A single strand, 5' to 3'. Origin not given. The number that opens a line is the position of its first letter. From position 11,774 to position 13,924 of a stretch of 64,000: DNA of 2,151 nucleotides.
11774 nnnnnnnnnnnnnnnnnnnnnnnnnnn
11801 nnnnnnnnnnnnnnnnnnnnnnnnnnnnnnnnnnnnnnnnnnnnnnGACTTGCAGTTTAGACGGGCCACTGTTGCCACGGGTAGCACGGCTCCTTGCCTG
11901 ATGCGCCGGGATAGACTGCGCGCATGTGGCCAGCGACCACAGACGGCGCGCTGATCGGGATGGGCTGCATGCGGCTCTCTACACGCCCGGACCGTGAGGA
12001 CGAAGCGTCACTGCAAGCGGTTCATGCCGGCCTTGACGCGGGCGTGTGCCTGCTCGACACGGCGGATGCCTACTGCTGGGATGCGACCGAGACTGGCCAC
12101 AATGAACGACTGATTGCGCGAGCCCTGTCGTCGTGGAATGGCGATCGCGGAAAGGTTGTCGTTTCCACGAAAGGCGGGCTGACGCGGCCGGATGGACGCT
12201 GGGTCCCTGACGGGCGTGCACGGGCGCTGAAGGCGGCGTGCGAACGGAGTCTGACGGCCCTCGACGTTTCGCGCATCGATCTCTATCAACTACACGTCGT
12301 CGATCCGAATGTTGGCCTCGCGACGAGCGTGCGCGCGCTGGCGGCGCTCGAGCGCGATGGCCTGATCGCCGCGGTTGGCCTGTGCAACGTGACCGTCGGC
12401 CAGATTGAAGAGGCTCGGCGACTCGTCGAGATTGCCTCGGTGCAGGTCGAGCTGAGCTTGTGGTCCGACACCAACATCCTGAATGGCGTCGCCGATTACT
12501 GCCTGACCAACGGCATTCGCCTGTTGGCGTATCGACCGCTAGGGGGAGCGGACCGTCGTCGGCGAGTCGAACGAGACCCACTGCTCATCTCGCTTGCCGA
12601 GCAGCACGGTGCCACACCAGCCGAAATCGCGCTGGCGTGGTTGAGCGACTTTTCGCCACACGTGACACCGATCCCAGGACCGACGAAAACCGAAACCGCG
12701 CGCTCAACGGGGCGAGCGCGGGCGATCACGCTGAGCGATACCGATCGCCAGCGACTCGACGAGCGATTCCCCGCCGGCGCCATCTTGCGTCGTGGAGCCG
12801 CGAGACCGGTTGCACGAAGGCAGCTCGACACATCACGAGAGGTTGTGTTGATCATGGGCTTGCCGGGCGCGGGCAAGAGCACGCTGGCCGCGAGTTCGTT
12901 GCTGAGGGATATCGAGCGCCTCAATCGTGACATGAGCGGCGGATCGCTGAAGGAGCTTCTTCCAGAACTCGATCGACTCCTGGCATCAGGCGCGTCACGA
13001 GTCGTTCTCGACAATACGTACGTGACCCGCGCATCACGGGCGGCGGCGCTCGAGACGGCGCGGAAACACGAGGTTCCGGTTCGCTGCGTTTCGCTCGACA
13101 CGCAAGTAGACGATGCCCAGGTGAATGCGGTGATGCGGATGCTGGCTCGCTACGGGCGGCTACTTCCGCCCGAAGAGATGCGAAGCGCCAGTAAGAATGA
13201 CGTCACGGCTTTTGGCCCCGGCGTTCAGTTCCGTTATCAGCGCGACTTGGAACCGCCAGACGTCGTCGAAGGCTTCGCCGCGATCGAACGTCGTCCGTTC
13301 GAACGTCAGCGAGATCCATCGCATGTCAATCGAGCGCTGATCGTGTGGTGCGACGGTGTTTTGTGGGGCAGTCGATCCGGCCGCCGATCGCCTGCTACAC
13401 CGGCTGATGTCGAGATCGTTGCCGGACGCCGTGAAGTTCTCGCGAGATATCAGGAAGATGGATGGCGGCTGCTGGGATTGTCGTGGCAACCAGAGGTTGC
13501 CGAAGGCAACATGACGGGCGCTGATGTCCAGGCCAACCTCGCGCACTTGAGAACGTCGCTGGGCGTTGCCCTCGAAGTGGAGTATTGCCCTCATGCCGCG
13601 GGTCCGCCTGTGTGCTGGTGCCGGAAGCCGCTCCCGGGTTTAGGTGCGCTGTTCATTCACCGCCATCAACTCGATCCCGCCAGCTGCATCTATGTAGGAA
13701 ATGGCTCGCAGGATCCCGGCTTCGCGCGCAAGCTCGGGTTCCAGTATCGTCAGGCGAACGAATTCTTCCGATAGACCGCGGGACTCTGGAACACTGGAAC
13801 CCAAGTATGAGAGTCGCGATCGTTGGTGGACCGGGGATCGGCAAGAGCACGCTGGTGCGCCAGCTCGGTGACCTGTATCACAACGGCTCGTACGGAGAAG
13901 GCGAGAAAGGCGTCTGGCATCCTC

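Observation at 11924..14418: Aldo/keto reductase fused to a eukaryote-PNKP-like polynucleotide kinase and a catalytically degenerate HAD phosphatase, followed by a dNK-like kinase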

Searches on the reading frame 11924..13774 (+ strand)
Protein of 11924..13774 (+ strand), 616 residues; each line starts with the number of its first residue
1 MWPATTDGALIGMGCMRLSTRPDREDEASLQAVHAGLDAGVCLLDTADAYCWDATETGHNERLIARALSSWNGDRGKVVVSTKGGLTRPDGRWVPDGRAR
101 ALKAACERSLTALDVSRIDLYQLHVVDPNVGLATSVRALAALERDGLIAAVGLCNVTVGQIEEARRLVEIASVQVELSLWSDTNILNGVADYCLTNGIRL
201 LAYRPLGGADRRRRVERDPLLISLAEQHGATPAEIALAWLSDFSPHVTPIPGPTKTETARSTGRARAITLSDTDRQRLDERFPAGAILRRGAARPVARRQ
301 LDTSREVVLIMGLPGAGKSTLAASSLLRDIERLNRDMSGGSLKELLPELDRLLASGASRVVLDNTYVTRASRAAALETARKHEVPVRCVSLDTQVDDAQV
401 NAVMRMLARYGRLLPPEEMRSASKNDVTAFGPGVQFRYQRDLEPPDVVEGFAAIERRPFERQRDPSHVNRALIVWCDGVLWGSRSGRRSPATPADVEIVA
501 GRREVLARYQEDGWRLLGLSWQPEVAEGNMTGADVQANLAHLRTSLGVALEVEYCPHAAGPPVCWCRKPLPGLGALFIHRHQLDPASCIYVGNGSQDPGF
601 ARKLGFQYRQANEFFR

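Call 3: search_protein_families(library=pfam, proteins=[window:11924-13774:+], max_evalue=1)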
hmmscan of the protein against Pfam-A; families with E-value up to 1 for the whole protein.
window:11924-13774:+ (616 aa): 10 families
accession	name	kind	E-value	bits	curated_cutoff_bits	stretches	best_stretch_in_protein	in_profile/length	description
PF00248.27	Aldo_ket_red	-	1.8e-51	175.4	24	1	11-280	2-288/291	Aldo/keto reductase family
PF13671.12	AAA_33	-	1.9e-11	44.9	27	1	307-403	1-116/143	AAA domain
PF13191.12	AAA_16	-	0.0069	17.3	32.6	1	304-333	24-51/167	AAA ATPase domain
PF20720.3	nSTAND3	-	0.014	15.5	27.2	1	304-325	16-37/155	Novel STAND NTPase 3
PF13401.12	AAA_22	-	0.064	14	27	1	304-359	4-64/130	AAA domain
PF13555.12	AAA_29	-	0.097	12.9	27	1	301-321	17-38/61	P-loop containing region of AAA domain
PF13238.12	AAA_18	-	0.12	13.3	29.4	1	308-323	1-16/128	AAA domain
PF00005.33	ABC_tran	-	0.19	12.7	25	1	306-323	12-29/137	ABC transporter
PF06745.19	ATPase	-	0.21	11.4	26.6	1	305-333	19-47/231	KaiC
PF09848.15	SLFN-g3_helicase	-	0.33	10.6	24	1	305-329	1-25/354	Schlafen group 3, DNA/RNA helicase domain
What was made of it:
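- On Aldo/keto reductase superfamily (PF00248): 175.4 bits against a cutoff of 24, covering aa 11-280 (call 3).
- Checked: PF00248 covers aa 11-280 (E 1.8e-51) and AAA_33 covers aa 307-403 (call 3).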

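Call 4: search_protein_families(library=ncbifam, proteins=[window:11924-13774:+], max_evalue=1)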
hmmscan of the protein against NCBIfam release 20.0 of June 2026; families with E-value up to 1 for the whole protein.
window:11924-13774:+ (616 aa): 24 families
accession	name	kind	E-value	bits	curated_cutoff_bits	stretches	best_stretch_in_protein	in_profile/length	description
NF007695.0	PRK10376.1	subfamily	2e-31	109.2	280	1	11-280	20-285/290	oxidoreductase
TIGR01663.1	PNK-3'Pase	equivalog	3.5e-22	78.5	502.8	2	295-464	354-507/520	bifunctional polynucleotide phosphatase/kinase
NF008377.0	PRK11172.1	equivalog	3.5e-20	72.3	327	1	12-278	7-247/267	2,5-didehydrogluconate reductase DkgB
NF049922.1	MethglyxlRedYdjG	equivalog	1.5e-16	60.3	550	1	23-207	32-221/326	NADH-dependent methylglyoxal reductase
NF008598.0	PRK11565.1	equivalog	3.1e-11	42.9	425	1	26-244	27-225/275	2,5-didehydrogluconate reductase DkgA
TIGR01656.1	Histidinol-ppas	subfamily_domain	4.8e-10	39.5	84.15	1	471-607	2-141/149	histidinol-phosphate phosphatase domain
NF006506.0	PRK08942.1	equivalog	1e-08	34.9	178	1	493-605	25-140/182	D-glycero-beta-D-manno-heptose 1,7-bisphosphate 7-phosphatase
NF007912.0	PRK10625.1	equivalog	2.9e-08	33.5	415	1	10-126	15-134/346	NADP(H)-dependent aldo-keto reductase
NF005264.0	PRK06769.1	equivalog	4.4e-07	29.9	217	1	487-597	18-122/175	HAD-IIIA family hydrolase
TIGR01662.1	HAD-SF-IIIA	subfamily_domain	7.6e-07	29.3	44.6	1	472-607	3-134/141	HAD-IIIA family hydrolase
NF007388.0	PRK09912.1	subfamily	2.5e-06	26.6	448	1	35-163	51-177/346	L-glyceraldehyde 3-phosphate reductase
TIGR01293.1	Kv_beta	subfamily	7.7e-05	21.9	365.4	1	22-163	26-161/319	voltage-dependent potassium channel subunit beta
TIGR00213.1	GmhB_yaeD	subfamily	0.00014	21.6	149.6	1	495-597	24-135/176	D-glycero-beta-D-manno-heptose 1,7-bisphosphate 7-phosphatase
NF006743.0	PRK09270.1-2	equivalog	0.0014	17.7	227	1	296-331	19-53/217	nucleoside/nucleotide kinase family protein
NF006746.0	PRK09270.1-5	subfamily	0.008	15.1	250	1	296-324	12-40/210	nucleoside/nucleotide kinase family protein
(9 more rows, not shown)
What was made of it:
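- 12839..13315 (+): PNKP-type P-loop polynucleotide 5'-OH-kinase-like domain (aa 306-464). TIGR01663 kinase half E 3.5e-22 (call 4).
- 13334..13771 (+): HAD-IIIA fold domain (aa 471-616), catalytically degenerate. TIGR01656 4.8e-10 and TIGR01662 7.6e-07, both below cutoff (call 4).
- On HAD phosphatases (HAD-IIIA, TIGR01662; PNK3P, PF08645): TIGR01662 scores 29.3 against 44.6, and TIGR01656 scores 39.5 against 84.15 (call 4).
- Closest known: GmhB / HisB-N. Different: NCBIfam GmhB models score far below cutoff here (34.9 against 178; call 4).
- Checked: TIGR01656/TIGR01662 (HAD-IIIA) match aa 471-607 (call 4).
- A weak similarity to the Kv_beta subfamily, TIGR01293 at 7.7e-05 (call 4).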

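Call 6: find_homologous_proteins(query=window:11924-13774:+)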
Query window:11924-13774:+ (616 aa): 4312 proteins with E <= 0.001 among 8000 candidates; the best 120 are listed.
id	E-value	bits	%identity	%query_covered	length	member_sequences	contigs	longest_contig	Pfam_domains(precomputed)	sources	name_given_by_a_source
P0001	0.0e+0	1390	100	100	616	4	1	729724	PF00248.28,PF13671.13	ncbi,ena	-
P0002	0.0e+0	1150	82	100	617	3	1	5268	PF00248.28,PF13671.13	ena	-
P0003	6.7e-297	1004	73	98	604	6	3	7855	PF00248.28,PF13671.13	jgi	jgi:aryl-alcohol dehydrogenase-like predicted oxidoreductase/histidinol phosphatase-like enzyme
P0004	3.3e-289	979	70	100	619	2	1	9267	PF00248.28,PF13671.13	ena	-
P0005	6.8e-289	978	71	100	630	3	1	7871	PF00248.28,PF13671.13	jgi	jgi:aryl-alcohol dehydrogenase-like predicted oxidoreductase/histidinol phosphatase-like enzyme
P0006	1.1e-287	974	70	100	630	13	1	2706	PF00248.28,PF13671.13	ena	-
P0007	6.4e-259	879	64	100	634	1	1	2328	PF00248.28,PF13671.13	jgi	jgi:aryl-alcohol dehydrogenase-like predicted oxidoreductase/histidinol phosphatase-like enzyme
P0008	1.1e-257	875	63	98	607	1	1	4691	PF00248.28,PF13671.13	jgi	jgi:aryl-alcohol dehydrogenase-like predicted oxidoreductase/predicted kinase/histidinol phosphatase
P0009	5.8e-257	872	65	98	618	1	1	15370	PF00248.28,PF13671.13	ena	-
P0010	2.7e-256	870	65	99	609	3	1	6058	PF00248.28,PF13671.13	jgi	jgi:aryl-alcohol dehydrogenase-like predicted oxidoreductase/histidinol phosphatase-like enzyme/pred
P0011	2.9e-256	870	63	100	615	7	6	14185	PF00248.28,PF13671.13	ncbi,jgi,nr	ncbi:MAG TPA: aldo/keto reductase [Vicinamibacterales bacterium]|jgi:aryl-alcohol dehydrogenase-like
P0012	7.5e-256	869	64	97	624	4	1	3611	PF00248.28,PF13671.13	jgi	jgi:aryl-alcohol dehydrogenase-like predicted oxidoreductase/histidinol phosphatase-like enzyme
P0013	1.1e-255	868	63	100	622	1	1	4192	PF00248.28,PF13671.13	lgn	-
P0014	1.1e-255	868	64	98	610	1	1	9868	PF00248.28,PF13671.13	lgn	-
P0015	2.0e-255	867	64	100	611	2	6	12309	PF00248.28,PF13671.13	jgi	jgi:aryl-alcohol dehydrogenase-like predicted oxidoreductase/histidinol phosphatase-like enzyme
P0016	2.5e-255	867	64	97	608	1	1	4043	PF00248.28,PF13671.13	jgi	jgi:aryl-alcohol dehydrogenase-like predicted oxidoreductase/histidinol phosphatase-like enzyme/pred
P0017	3.4e-255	867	64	98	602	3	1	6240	PF00248.28,PF13671.13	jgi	jgi:aryl-alcohol dehydrogenase-like predicted oxidoreductase/histidinol phosphatase-like enzyme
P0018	3.7e-255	866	62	100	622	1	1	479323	PF00248.28,PF13671.13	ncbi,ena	-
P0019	2.2e-254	864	62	100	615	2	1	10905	PF00248.28,PF13671.13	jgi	jgi:aryl-alcohol dehydrogenase-like predicted oxidoreductase/histidinol phosphatase-like enzyme/pred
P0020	5.4e-253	859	63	99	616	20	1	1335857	PF00248.28,PF13671.13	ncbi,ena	-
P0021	8.8e-253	859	62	100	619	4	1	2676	PF00248.28,PF13671.13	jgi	jgi:aryl-alcohol dehydrogenase-like predicted oxidoreductase/histidinol phosphatase-like enzyme/pred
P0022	2.8e-252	857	64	98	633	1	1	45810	PF00248.28,PF13671.13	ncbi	-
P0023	4.4e-252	856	62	100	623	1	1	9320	PF00248.28,PF13671.13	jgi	jgi:aryl-alcohol dehydrogenase-like predicted oxidoreductase/histidinol phosphatase-like enzyme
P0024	1.2e-251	855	64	98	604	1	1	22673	PF00248.28,PF13671.13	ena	-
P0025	1.3e-251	855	64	98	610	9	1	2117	PF00248.28,PF13671.13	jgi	jgi:aryl-alcohol dehydrogenase-like predicted oxidoreductase/predicted kinase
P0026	1.4e-251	855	63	100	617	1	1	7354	PF00248.28,PF13671.13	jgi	jgi:aryl-alcohol dehydrogenase-like predicted oxidoreductase/histidinol phosphatase-like enzyme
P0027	1.9e-251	854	64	97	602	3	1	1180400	PF00248.28,PF13671.13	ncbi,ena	-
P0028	2.5e-251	854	63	97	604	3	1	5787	PF00248.28,PF13671.13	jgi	-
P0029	2.5e-251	854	64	97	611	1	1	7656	PF00248.28,PF13671.13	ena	-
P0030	2.8e-251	854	63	98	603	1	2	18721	PF00248.28,PF13671.13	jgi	jgi:aryl-alcohol dehydrogenase-like predicted oxidoreductase/histidinol phosphatase-like enzyme/pred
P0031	3.3e-251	853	64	97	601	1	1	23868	PF00248.28,PF13671.13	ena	-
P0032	4.3e-251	853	62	99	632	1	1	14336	PF00248.28,PF13671.13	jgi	jgi:aryl-alcohol dehydrogenase-like predicted oxidoreductase/histidinol phosphatase-like enzyme/pred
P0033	4.5e-251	853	63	99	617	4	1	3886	PF00248.28,PF13671.13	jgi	jgi:aryl-alcohol dehydrogenase-like predicted oxidoreductase/histidinol phosphatase-like enzyme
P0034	7.2e-251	852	63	100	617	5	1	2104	PF00248.28,PF13671.13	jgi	-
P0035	2.6e-250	850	63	98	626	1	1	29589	PF00248.28,PF13671.13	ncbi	ncbi:MAG: aldo/keto reductase [Vicinamibacterales bacterium]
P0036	2.7e-250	850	62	99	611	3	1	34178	PF00248.28,PF13671.13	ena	-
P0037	1.0e-249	848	62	100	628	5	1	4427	PF00248.28,PF13671.13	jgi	-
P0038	1.6e-249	848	63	97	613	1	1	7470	PF00248.28,PF13671.13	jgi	-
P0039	1.6e-249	848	63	98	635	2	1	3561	PF00248.28,PF13671.13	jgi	jgi:aryl-alcohol dehydrogenase-like predicted oxidoreductase/predicted kinase/histidinol phosphatase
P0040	1.8e-249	848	63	98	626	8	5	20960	PF00248.28,PF13671.13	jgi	jgi:aryl-alcohol dehydrogenase-like predicted oxidoreductase/histidinol phosphatase-like enzyme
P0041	1.9e-249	848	62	98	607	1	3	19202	PF00248.28,PF13671.13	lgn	-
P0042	5.6e-249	846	63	99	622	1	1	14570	PF00248.28,PF13671.13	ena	-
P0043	1.2e-248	845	63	99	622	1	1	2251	PF00248.28,PF13671.13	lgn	-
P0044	1.4e-248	845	62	100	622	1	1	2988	PF00248.28,PF13671.13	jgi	jgi:aryl-alcohol dehydrogenase-like predicted oxidoreductase/histidinol phosphatase-like enzyme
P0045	1.9e-248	844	62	100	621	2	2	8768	PF00248.28,PF13671.13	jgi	jgi:aryl-alcohol dehydrogenase-like predicted oxidoreductase/histidinol phosphatase-like enzyme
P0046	4.4e-248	843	62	100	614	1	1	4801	PF00248.28,PF13671.13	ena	-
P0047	5.0e-248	843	62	98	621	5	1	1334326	PF00248.28,PF13671.13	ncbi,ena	-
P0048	5.2e-248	843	62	99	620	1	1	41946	PF00248.28,PF13671.13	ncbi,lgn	-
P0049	7.2e-248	842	63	100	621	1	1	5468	PF00248.28,PF13671.13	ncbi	-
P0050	8.7e-248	842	62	100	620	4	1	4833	PF00248.28,PF13671.13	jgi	jgi:aryl-alcohol dehydrogenase-like predicted oxidoreductase/histidinol phosphatase-like enzyme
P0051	9.4e-248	842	62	100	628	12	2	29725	PF00248.28,PF13671.13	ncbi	-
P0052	9.5e-248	842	62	99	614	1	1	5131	PF00248.28,PF13671.13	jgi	jgi:aryl-alcohol dehydrogenase-like predicted oxidoreductase/histidinol phosphatase-like enzyme/aden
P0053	1.5e-247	841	62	99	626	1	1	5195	PF00248.28,PF13671.13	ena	-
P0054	3.1e-247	840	62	99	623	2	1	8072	PF00248.28,PF13671.13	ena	-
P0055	3.1e-247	840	62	100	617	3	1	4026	PF06414.19,PF00248.28,PF13671.13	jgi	jgi:aryl-alcohol dehydrogenase-like predicted oxidoreductase/histidinol phosphatase-like enzyme/pred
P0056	3.5e-247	840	61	100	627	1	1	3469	PF00248.28,PF13671.13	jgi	jgi:aryl-alcohol dehydrogenase-like predicted oxidoreductase/histidinol phosphatase-like enzyme/pred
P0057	6.0e-247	839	62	100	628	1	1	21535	PF00248.28,PF13671.13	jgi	jgi:aryl-alcohol dehydrogenase-like predicted oxidoreductase/histidinol phosphatase-like enzyme/pred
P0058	9.4e-247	839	62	98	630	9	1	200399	PF00248.28,PF13671.13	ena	-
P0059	9.8e-247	839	62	97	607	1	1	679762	PF00248.28,PF13671.13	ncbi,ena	-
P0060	1.5e-246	838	62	98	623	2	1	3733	PF00248.28,PF13671.13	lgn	-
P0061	1.5e-246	838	63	98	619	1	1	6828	PF00248.28,PF13671.13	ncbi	-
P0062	2.2e-246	837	64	98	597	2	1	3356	PF00248.28,PF13671.13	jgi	jgi:aryl-alcohol dehydrogenase-like predicted oxidoreductase/histidinol phosphatase-like enzyme/pred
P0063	2.4e-246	837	62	98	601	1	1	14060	PF00248.28,PF13671.13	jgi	jgi:aryl-alcohol dehydrogenase-like predicted oxidoreductase/histidinol phosphatase-like enzyme/pred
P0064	2.7e-246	837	60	99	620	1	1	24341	PF00248.28,PF13671.13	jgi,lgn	jgi:aryl-alcohol dehydrogenase-like predicted oxidoreductase/histidinol phosphatase-like enzyme/pred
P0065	2.7e-246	837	62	99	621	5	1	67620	PF00248.28,PF13671.13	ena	-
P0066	3.6e-246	837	61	99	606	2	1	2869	PF00248.28,PF13671.13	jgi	jgi:aryl-alcohol dehydrogenase-like predicted oxidoreductase/histidinol phosphatase-like enzyme/pred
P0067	4.0e-246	837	61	100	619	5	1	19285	PF00248.28,PF13671.13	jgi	jgi:aryl-alcohol dehydrogenase-like predicted oxidoreductase/histidinol phosphatase-like enzyme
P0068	4.4e-246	836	63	97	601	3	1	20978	PF00248.28,PF13671.13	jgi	jgi:aryl-alcohol dehydrogenase-like predicted oxidoreductase/histidinol phosphatase-like enzyme/pred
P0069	5.4e-246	836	64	98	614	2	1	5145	PF00248.28,PF13671.13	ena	-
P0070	5.5e-246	836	62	98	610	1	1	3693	PF00248.28,PF13671.13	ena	-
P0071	5.9e-246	836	62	100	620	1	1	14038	PF00248.28,PF13671.13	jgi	jgi:aryl-alcohol dehydrogenase-like predicted oxidoreductase/histidinol phosphatase-like enzyme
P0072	6.4e-246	836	62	98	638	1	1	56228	PF00248.28,PF13671.13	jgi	-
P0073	8.8e-246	835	62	99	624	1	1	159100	PF00248.28,PF13671.13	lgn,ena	-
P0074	9.3e-246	835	62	98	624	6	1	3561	PF00248.28,PF13671.13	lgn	-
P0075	1.4e-245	835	65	97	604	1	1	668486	PF00248.28,PF13671.13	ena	-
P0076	1.8e-245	834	63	98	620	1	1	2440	PF00248.28,PF13671.13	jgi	-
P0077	1.9e-245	834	62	98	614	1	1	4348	PF00248.28,PF13671.13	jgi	jgi:aryl-alcohol dehydrogenase-like predicted oxidoreductase/histidinol phosphatase-like enzyme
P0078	1.9e-245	834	62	98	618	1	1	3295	PF00248.28,PF13671.13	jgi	-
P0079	2.3e-245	834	62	100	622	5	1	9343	PF00248.28,PF13671.13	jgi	jgi:aryl-alcohol dehydrogenase-like predicted oxidoreductase/histidinol phosphatase-like enzyme/pred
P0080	2.4e-245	834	62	98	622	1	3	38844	PF00248.28,PF13671.13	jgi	jgi:aryl-alcohol dehydrogenase-like predicted oxidoreductase/histidinol phosphatase-like enzyme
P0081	2.5e-245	834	61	100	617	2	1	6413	PF00248.28,PF13671.13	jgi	jgi:aryl-alcohol dehydrogenase-like predicted oxidoreductase/histidinol phosphatase-like enzyme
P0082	2.9e-245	834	61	98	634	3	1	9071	PF00248.28,PF13671.13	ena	-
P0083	3.7e-245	833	61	99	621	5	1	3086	PF00248.28,PF13671.13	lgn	-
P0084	4.3e-245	833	63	97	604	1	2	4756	PF00248.28,PF13671.13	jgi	-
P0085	5.3e-245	833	63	97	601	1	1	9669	PF00248.28,PF13671.13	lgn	-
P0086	5.5e-245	833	63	97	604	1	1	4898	PF00248.28,PF13671.13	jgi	jgi:aryl-alcohol dehydrogenase-like predicted oxidoreductase/histidinol phosphatase-like enzyme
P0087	5.9e-245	833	63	98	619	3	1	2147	PF00248.28,PF13671.13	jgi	jgi:aryl-alcohol dehydrogenase-like predicted oxidoreductase/histidinol phosphatase-like enzyme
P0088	6.4e-245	833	63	97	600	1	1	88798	PF00248.28,PF13671.13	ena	-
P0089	7.3e-245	832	62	98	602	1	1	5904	PF00248.28,PF13671.13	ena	-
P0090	8.0e-245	832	62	98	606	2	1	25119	PF06414.19,PF00248.28,PF13671.13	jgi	jgi:aryl-alcohol dehydrogenase-like predicted oxidoreductase/histidinol phosphatase-like enzyme/pred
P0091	8.0e-245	832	63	98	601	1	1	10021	PF00248.28,PF13671.13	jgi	jgi:aryl-alcohol dehydrogenase-like predicted oxidoreductase/histidinol phosphatase-like enzyme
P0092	9.8e-245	832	63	98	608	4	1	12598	PF00248.28,PF13671.13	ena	-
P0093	1.1e-244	832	63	98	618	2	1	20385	PF00248.28,PF13671.13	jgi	jgi:aryl-alcohol dehydrogenase-like predicted oxidoreductase/histidinol phosphatase-like enzyme/pred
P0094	1.3e-244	832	62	98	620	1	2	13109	PF00248.28,PF13671.13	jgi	jgi:aryl-alcohol dehydrogenase-like predicted oxidoreductase/histidinol phosphatase-like enzyme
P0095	1.7e-244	831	62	98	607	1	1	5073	PF00248.28,PF13671.13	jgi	jgi:aryl-alcohol dehydrogenase-like predicted oxidoreductase/histidinol phosphatase-like enzyme/pred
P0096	1.8e-244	831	61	98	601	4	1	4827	PF00248.28,PF13671.13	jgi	jgi:aryl-alcohol dehydrogenase-like predicted oxidoreductase/predicted kinase/histidinol phosphatase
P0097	1.9e-244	831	63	97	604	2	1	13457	PF00248.28,PF13671.13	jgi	jgi:aryl-alcohol dehydrogenase-like predicted oxidoreductase/histidinol phosphatase-like enzyme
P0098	2.3e-244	831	64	99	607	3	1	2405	PF00248.28,PF13671.13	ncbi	ncbi:MAG TPA: aldo/keto reductase [Vicinamibacterales bacterium]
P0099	2.6e-244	831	61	98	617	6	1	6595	PF00248.28,PF13671.13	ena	-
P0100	2.9e-244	830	63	98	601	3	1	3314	PF00248.28,PF13671.13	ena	-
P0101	3.0e-244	830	61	100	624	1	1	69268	PF00248.28,PF13671.13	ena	-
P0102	3.4e-244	830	61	97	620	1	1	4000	PF00248.28,PF13671.13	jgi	jgi:aryl-alcohol dehydrogenase-like predicted oxidoreductase/histidinol phosphatase-like enzyme/pred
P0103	5.8e-244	829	62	98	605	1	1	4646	PF00248.28,PF13671.13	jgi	jgi:aryl-alcohol dehydrogenase-like predicted oxidoreductase/predicted kinase/histidinol phosphatase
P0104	9.4e-244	829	63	98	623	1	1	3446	PF00248.28,PF13671.13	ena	-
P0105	1.1e-243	829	62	98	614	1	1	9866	PF00248.28,PF13671.13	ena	-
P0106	1.2e-243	828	61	97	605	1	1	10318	PF00248.28,PF13671.13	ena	-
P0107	1.5e-243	828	60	99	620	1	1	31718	PF00248.28,PF13671.13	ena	-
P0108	1.8e-243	828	61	98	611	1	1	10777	PF00248.28,PF13671.13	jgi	jgi:aryl-alcohol dehydrogenase-like predicted oxidoreductase/predicted kinase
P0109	1.9e-243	828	62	100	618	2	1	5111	PF00248.28,PF13671.13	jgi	jgi:aryl-alcohol dehydrogenase-like predicted oxidoreductase/predicted kinase/histidinol phosphatase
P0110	1.9e-243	828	63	97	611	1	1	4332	PF00248.28,PF13671.13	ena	-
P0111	1.9e-243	828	61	98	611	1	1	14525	PF00248.28,PF13671.13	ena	-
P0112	1.9e-243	828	61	99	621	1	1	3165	PF00248.28,PF13671.13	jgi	jgi:aryl-alcohol dehydrogenase-like predicted oxidoreductase/histidinol phosphatase-like enzyme/pred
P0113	2.0e-243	828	62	98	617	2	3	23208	PF00248.28,PF13671.13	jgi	jgi:aryl-alcohol dehydrogenase-like predicted oxidoreductase/histidinol phosphatase-like enzyme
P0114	2.0e-243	828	60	100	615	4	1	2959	PF00248.28,PF13671.13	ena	-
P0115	2.2e-243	828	62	99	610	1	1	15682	PF00248.28,PF13671.13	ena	-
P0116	3.1e-243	827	60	100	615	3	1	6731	PF00248.28,PF13671.13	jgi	jgi:aryl-alcohol dehydrogenase-like predicted oxidoreductase/histidinol phosphatase-like enzyme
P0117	3.6e-243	827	63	97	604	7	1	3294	PF00248.28,PF13671.13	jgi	jgi:aryl-alcohol dehydrogenase-like predicted oxidoreductase/histidinol phosphatase-like enzyme/pred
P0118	3.8e-243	827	62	98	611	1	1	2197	PF00248.28,PF13671.13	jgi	jgi:aryl-alcohol dehydrogenase-like predicted oxidoreductase/predicted kinase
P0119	5.2e-243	826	62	99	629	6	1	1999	PF00248.28,PF13671.13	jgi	-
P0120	7.3e-243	826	62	98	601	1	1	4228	PF00248.28,PF13671.13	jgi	jgi:aryl-alcohol dehydrogenase-like predicted oxidoreductase/histidinol phosphatase-like enzyme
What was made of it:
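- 11924..13774 (+): Single 616-aa ORF encoding AKR, PNKP-type kinase and degenerate HAD, stop codon included. 120 colinear homologues at 60-82% identity (call 6).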

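Call 9: find_encoding_contigs(protein=P0020, flank=6000, max_places=3)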
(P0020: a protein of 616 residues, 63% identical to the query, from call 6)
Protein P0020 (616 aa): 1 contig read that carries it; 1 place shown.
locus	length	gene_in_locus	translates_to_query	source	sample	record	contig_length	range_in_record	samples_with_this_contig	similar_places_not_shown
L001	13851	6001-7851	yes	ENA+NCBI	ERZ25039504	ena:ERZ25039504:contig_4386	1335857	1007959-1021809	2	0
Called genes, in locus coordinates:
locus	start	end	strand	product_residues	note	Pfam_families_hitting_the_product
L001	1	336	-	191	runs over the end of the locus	PF01120:Alpha_L_fucos, PF14871:GHL6 (faint)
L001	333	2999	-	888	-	PF00933:Glyco_hydro_3, PF01915:Glyco_hydro_3_C, PF07691:PA14, PF14310:Fn3-like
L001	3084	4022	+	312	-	PF00753:Lactamase_B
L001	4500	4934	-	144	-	-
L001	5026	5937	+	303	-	PF03169:OPT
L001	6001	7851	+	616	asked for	PF00248:Aldo_ket_red, PF13671:AAA_33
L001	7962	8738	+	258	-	-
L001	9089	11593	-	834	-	PF12704:MacB_PCD, PF02687:FtsX, PF12704:MacB_PCD, PF02687:FtsX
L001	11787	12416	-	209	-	PF07452:CHRD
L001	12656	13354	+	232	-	PF03783:CsgG, PF16539:FlgT_M, PF13036:LpoB (weak)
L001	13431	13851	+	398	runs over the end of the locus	PF06772:LtrA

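Call 10: find_encoding_contigs(protein=P0001, flank=8000, max_places=2)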
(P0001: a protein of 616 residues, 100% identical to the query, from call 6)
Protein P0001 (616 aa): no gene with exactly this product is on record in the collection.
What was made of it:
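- Tried and rejected: P0001 could not be located by exact look-up (call 10).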
